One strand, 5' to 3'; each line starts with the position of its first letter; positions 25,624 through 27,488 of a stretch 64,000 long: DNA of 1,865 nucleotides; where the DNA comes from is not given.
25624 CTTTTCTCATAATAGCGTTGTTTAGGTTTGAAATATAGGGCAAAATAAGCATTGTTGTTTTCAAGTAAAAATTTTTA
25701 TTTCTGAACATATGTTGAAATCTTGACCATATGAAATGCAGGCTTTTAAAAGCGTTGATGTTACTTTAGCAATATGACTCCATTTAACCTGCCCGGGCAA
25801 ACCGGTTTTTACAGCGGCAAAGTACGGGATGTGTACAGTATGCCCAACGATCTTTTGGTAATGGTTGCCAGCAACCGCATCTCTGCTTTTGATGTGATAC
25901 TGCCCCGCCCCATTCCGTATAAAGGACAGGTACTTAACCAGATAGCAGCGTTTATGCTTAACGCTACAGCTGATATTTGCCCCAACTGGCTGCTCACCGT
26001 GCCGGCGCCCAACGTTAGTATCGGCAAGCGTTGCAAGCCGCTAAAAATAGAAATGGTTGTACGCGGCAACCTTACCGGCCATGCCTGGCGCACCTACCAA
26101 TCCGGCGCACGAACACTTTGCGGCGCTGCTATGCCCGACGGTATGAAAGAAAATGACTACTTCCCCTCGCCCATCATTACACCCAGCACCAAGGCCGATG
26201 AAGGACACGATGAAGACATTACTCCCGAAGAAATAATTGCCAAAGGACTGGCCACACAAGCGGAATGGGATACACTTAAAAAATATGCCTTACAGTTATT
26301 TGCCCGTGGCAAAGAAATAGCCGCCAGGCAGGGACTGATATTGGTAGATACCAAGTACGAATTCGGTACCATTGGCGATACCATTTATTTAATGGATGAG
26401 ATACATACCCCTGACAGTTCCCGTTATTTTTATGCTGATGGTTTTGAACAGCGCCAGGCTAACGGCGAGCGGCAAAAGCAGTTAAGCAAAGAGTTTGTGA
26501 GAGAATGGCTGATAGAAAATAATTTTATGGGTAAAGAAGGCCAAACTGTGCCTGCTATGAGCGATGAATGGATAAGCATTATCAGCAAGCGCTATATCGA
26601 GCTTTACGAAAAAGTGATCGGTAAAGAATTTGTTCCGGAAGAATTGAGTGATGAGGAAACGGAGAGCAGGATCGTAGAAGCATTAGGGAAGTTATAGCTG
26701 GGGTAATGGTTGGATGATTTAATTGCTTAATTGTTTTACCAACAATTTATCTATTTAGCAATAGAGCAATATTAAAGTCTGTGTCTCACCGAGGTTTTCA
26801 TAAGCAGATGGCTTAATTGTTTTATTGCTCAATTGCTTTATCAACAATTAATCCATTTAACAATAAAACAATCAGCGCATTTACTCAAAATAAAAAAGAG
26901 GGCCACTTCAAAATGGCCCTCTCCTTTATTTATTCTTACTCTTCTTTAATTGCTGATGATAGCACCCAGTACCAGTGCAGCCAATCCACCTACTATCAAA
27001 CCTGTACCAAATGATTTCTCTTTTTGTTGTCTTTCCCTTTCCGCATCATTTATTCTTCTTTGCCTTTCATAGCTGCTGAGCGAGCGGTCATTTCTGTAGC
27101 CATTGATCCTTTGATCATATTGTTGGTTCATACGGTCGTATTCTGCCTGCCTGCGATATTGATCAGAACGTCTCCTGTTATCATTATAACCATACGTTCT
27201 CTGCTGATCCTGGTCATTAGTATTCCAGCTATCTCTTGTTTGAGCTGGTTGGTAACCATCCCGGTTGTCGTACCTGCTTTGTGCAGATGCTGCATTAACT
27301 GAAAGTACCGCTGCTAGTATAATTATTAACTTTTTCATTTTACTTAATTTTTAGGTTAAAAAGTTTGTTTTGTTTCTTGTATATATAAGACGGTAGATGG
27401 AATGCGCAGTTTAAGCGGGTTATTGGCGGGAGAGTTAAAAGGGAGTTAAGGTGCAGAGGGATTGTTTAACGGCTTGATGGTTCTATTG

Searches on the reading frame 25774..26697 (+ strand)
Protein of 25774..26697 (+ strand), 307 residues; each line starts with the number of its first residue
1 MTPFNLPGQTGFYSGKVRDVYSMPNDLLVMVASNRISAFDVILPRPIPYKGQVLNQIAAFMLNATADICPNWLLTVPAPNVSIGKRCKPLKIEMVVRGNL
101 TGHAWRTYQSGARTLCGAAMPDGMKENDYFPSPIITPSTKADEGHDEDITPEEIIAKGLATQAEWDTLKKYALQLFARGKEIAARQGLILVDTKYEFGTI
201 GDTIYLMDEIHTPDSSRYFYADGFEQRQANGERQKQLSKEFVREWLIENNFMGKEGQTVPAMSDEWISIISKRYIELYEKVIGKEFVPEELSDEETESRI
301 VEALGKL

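Call 29: find_homologous_proteins(query=window:25774-26697:+, max_evalue=1e-100)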
Query window:25774-26697:+ (307 aa): 7994 proteins with E <= 1e-100 among 8000 candidates; the best 120 are listed.
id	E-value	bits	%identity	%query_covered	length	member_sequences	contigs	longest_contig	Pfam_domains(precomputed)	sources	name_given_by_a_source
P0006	1.2e-205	699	100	100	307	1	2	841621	PF01259.25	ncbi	-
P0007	1.4e-199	679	97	100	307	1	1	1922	PF01259.25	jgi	jgi:phosphoribosylaminoimidazole-succinocarboxamide synthase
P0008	2.4e-194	662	94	100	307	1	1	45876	PF01259.25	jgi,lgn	jgi:phosphoribosylaminoimidazole-succinocarboxamide synthase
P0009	1.4e-189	647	91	100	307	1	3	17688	PF01259.25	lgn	-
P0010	3.0e-176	603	85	100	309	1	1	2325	PF01259.25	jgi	jgi:phosphoribosylaminoimidazole-succinocarboxamide synthase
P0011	4.0e-174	596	91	93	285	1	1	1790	PF01259.25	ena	-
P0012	1.6e-173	594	84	100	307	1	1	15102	PF01259.25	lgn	-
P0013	3.0e-173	593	84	100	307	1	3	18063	PF01259.25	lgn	-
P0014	5.6e-173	592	84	100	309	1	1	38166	PF01259.25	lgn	-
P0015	7.2e-173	592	84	100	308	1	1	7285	PF01259.25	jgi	jgi:phosphoribosylaminoimidazole-succinocarboxamide synthase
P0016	7.9e-173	592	83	100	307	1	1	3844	PF01259.25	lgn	-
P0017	7.6e-172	588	83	100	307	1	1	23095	PF01259.25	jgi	jgi:phosphoribosylaminoimidazole-succinocarboxamide synthase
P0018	1.5e-171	587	83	100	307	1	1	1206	PF01259.25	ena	-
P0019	1.6e-171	587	83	100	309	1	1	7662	PF01259.25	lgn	-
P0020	2.0e-171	587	83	100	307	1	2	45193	PF01259.25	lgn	-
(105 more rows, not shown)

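Call 30: find_encoding_contigs(protein=P0008, flank=10000, max_places=5)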
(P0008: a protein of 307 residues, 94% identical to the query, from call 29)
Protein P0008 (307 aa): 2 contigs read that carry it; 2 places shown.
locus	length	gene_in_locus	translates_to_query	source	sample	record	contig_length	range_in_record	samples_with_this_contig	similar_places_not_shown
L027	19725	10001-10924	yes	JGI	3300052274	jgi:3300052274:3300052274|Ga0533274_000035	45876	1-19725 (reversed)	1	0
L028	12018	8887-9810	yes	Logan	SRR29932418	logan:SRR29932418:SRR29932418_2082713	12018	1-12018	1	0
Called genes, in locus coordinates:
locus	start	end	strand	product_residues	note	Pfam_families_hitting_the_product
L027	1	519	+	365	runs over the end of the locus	PF01926:MMR_HSR1, PF02421:FeoB_N (weak), PF06071:YchF-GTPase_C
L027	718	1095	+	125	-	PF13366:PDDEXK_3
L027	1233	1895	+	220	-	PF01370:Epimerase (weak)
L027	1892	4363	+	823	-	PF00270:DEAD, PF04851:ResIII (weak), PF00271:Helicase_C, PF19306:WHD_Lhr, PF08494:DEAD_assoc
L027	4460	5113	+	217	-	PF00149:Metallophos (weak)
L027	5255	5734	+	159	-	PF06983:3-dmu-9_3-mt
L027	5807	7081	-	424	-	PF02469:Fasciclin (weak)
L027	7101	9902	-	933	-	PF13620:CarboxypepD_reg (weak), PF13715:CarbopepD_reg_2, PF07715:Plug, PF00593:TonB_dep_Rec_b-barrel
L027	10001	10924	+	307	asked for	PF01259:SAICAR_synt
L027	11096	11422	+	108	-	PF01541:GIY-YIG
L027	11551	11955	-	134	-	PF00190:Cupin_1, PF07883:Cupin_2, PF02311:AraC_binding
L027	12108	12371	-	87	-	-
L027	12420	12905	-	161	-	-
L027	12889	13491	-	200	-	-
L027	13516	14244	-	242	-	-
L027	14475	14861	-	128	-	-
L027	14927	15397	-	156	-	-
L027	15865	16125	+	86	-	-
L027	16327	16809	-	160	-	-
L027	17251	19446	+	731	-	PF03030:H_PPase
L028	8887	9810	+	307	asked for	PF01259:SAICAR_synt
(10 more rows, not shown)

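Call 31: find_encoding_contigs(protein=P0009, flank=10000, max_places=5)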
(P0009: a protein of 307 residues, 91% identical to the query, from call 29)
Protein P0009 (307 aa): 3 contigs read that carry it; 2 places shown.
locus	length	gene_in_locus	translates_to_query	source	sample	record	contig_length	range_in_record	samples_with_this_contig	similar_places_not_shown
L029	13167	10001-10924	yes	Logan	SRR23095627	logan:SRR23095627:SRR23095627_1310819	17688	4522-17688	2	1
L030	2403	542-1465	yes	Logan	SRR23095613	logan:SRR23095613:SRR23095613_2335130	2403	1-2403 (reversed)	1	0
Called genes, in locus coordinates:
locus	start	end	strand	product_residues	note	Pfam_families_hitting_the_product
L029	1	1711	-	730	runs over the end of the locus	PF03412:Peptidase_C39, PF00664:ABC_membrane, PF09818:ABC_ATPase (faint), PF00005:ABC_tran, PF02463:SMC_N (weak)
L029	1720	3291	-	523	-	-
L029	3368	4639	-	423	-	-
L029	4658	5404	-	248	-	-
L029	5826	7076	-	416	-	PF02469:Fasciclin (weak)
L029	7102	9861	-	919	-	PF13620:CarboxypepD_reg (weak), PF13715:CarbopepD_reg_2, PF07715:Plug, PF00593:TonB_dep_Rec_b-barrel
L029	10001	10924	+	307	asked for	PF01259:SAICAR_synt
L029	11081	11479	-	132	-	-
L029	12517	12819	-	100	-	-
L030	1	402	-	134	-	?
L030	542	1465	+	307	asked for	PF01259:SAICAR_synt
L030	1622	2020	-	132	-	-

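Call 32: find_encoding_contigs(protein=P0007, flank=10000, max_places=5)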
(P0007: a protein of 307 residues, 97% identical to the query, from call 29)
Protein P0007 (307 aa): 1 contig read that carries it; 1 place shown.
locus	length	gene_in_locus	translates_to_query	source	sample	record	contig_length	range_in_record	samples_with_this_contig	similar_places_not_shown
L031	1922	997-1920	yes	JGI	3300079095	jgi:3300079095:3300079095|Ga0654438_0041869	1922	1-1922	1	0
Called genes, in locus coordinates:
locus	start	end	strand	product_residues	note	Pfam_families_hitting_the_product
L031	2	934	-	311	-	?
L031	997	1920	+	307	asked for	PF01259:SAICAR_synt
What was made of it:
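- Tried and rejected: Synteny through PurC (calls 29-32).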

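Call 38: search_protein_families(library=pfam, max_evalue=1, proteins=[L027:12889-13491:-, L027:12937-13644:+, L027:12420-12905:-, L027:13516-14244:-, L027:12108-12371:-, L029:11081-11479:-, L029:12517-12819:-])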
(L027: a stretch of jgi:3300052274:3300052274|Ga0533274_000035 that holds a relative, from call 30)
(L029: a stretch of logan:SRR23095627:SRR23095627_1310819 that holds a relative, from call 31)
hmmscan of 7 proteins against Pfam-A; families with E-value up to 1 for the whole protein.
L027:12889-13491:- (200 aa): 5 families
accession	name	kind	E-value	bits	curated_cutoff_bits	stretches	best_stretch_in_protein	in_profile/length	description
PF06883.17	RNA_pol_Rpa2_4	-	0.0003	21.1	27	0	22-45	24-47/58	RNA polymerase I, Rpa2 specific domain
PF17642.6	TssD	-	0.057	13.7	25.8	0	30-74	68-112/128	Hemolysin coregulated protein Hcp (TssD)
PF08810.16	KapB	-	0.06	13.9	26.3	0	116-198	33-111/112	Kinase associated protein B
PF20764.2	DUF6837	-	0.13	12.9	22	0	41-81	13-52/73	Domain of unknown function (DUF6837)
PF07933.20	DUF1681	-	0.2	11.8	29.2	0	68-99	82-113/158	Protein of unknown function (DUF1681)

L027:12937-13644:+ (235 aa): 1 family
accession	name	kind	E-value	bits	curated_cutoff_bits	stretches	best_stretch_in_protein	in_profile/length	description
PF14181.11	YqfQ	-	0.082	13.5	27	0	88-113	64-89/166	YqfQ-like protein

L027:12420-12905:- (161 aa): 1 family
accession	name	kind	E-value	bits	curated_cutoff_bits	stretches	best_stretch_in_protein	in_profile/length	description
PF10112.14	Halogen_Hydrol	-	0.11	13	29.8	1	97-150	10-62/191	5-bromo-4-chloroindolyl phosphate hydrolysis protein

L027:13516-14244:- (242 aa): 2 families
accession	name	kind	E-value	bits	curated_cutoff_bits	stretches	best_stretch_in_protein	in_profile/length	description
PF21488.3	YqbF_HeH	-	0.013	15.5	27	0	116-131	5-20/39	YqbF, HeH motif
PF01652.23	IF4E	-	0.096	12.9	28.7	1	169-206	15-52/158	Eukaryotic initiation factor 4E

L027:12108-12371:- (87 aa): 0 families

L029:11081-11479:- (132 aa): 2 families
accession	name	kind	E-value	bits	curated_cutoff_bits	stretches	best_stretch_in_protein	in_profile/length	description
PF25040.1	BLTP1_C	-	0.52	7.4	23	1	13-99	629-715/1938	BLTP1-like family C-terminal region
PF02950.22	Conotoxin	-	0.67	11.4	25.1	0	5-46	6-46/75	Conotoxin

L029:12517-12819:- (100 aa): 1 family
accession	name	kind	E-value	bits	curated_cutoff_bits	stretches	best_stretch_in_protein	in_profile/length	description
PF12779.12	WXXGXW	-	6.7e-05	23.3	18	2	77-98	5-25/26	WXXGXW repeat (2 copies)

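Call 64: list_cluster_members(proteins=[P0006, P0001])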
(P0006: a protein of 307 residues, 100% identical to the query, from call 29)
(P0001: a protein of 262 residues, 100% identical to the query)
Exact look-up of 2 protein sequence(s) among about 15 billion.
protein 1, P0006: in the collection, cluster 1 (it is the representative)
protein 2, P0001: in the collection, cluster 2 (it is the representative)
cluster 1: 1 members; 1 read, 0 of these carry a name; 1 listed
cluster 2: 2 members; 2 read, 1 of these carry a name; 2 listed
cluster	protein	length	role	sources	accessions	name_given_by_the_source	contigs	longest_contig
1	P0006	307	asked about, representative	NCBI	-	-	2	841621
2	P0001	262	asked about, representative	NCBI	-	-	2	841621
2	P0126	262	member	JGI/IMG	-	hypothetical protein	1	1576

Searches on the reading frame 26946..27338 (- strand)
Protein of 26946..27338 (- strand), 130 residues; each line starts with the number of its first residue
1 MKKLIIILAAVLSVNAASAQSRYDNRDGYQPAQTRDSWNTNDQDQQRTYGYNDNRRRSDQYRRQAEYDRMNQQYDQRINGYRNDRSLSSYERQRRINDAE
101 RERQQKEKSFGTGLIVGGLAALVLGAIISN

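Call 11: find_encoding_contigs(protein=window:26946-27338:-, flank=6000, max_places=10)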
Protein window:26946-27338:- (130 aa): no gene with exactly this product is on record in the collection.

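Call 14: search_protein_families(library=pfam, max_evalue=1, proteins=[window:26946-27338:-])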
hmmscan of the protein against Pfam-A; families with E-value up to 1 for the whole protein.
window:26946-27338:- (130 aa): 4 families
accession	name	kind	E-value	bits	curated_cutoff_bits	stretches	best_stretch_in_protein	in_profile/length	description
PF20647.2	DUF6808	-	0.16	12.5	24.4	1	64-117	11-65/86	Domain of unknown function (DUF6808)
PF09925.14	DUF2157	-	0.2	11.8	32.4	1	91-127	12-51/146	Predicted membrane protein (DUF2157)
PF14235.11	DUF4337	-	0.37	11.4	27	1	4-111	7-118/161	Domain of unknown function (DUF4337)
PF01080.22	Presenilin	-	0.41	9.8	34.3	1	22-104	239-323/408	Presenilin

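Call 58: find_related_loci(query=A1, collection=metagenome_contigs, flank=4000)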
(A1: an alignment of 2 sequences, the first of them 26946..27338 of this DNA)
Query A1 (130 aa) in metagenome_contigs; peptide patterns used: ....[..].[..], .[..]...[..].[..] (x = any residue, [..] = any of these).
205 stretches matched a pattern; 10 encode a relative of the query (tblastn E <= 1e-3); 10 distinct loci.
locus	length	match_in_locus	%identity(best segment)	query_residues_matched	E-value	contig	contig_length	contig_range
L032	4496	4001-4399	56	1-129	2e-41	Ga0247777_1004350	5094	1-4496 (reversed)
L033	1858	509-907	56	1-129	1e-41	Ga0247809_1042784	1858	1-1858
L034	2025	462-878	57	1-127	1e-40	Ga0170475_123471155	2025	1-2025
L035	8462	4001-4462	49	1-130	7e-35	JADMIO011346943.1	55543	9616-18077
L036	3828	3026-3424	54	1-127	1e-32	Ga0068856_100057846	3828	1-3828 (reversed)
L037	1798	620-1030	53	1-130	2e-28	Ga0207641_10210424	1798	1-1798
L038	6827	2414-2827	54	1-130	6e-28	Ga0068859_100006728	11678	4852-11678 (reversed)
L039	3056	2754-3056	56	1-95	8e-25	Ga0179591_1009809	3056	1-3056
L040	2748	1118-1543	42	1-116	5e-20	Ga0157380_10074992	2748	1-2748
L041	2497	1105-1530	42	1-116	5e-20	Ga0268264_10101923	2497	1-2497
